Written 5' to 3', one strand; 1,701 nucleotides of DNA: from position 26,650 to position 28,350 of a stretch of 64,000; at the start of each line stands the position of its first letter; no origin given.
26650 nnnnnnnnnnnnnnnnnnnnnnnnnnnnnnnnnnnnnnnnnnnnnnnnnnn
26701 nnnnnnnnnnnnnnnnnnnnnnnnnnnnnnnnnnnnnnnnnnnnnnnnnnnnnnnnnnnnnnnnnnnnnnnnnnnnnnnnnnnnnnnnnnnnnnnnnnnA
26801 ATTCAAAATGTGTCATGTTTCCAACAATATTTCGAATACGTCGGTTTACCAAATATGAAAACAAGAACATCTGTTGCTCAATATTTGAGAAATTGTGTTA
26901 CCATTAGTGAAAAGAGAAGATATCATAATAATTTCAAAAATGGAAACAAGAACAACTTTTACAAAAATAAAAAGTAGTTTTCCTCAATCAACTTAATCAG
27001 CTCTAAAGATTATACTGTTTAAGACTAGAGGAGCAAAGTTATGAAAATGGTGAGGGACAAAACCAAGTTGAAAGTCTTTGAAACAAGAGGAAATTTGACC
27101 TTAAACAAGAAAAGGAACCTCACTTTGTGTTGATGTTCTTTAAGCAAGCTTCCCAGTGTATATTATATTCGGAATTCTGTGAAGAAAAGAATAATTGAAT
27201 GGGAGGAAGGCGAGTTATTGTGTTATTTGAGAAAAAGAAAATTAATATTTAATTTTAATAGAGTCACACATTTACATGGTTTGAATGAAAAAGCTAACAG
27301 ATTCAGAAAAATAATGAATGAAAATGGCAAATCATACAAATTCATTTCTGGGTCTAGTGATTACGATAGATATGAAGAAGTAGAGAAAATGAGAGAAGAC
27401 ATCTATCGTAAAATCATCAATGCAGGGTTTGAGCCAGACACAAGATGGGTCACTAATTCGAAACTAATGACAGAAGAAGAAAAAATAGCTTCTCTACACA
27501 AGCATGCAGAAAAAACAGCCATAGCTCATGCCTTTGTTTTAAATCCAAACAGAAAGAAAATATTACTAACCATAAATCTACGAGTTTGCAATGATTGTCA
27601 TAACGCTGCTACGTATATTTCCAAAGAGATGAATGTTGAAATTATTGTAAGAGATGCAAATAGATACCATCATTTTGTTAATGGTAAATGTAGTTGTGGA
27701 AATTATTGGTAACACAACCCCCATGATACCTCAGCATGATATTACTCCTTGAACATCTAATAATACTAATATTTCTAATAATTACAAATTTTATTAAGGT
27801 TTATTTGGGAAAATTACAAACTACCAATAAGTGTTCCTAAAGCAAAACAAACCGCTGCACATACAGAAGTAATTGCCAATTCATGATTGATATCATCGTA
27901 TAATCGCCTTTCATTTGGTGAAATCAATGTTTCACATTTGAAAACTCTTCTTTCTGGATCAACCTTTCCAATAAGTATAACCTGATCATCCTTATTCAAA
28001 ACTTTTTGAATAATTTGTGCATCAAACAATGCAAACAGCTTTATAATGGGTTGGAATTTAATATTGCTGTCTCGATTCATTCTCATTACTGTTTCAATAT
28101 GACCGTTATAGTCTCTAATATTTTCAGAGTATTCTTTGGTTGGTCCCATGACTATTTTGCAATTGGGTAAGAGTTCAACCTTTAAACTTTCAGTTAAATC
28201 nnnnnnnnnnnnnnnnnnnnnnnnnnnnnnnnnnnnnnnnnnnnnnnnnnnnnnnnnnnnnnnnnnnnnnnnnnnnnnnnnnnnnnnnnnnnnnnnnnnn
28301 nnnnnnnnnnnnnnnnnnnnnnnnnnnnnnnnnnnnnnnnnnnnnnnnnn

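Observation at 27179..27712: Stand-alone DYW-type cytidine deaminase domain gene with no PPR array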

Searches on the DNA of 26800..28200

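Call 73: search_rna_families(source=window, start=26800, end=28200, threshold=evalue, max_evalue=5)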
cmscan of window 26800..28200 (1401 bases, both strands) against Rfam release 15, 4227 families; matches with E-value up to 5: 2.
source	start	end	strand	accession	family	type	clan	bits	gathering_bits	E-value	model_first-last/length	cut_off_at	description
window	27336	27436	+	RF00383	IS1222_FSE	Cis-reg; frameshift_element;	-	17.4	45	1.4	1-118/118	no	Insertion sequence IS1222 ribosomal frameshifting element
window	27022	27077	+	RF01278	SNORD109A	Gene; snRNA; snoRNA; CD-box;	CL00069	16.9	35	3.4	1-67/67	no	Small nucleolar RNA SNORD109A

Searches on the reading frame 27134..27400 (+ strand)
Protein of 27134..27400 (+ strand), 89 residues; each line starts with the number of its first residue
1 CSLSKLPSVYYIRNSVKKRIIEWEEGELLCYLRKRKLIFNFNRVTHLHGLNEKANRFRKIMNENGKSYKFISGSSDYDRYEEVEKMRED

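Call 61: search_protein_families(library=pfam, proteins=[window:27134-27400:+], max_evalue=10)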
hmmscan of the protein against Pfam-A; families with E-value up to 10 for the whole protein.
seq(89 aa): 0 families
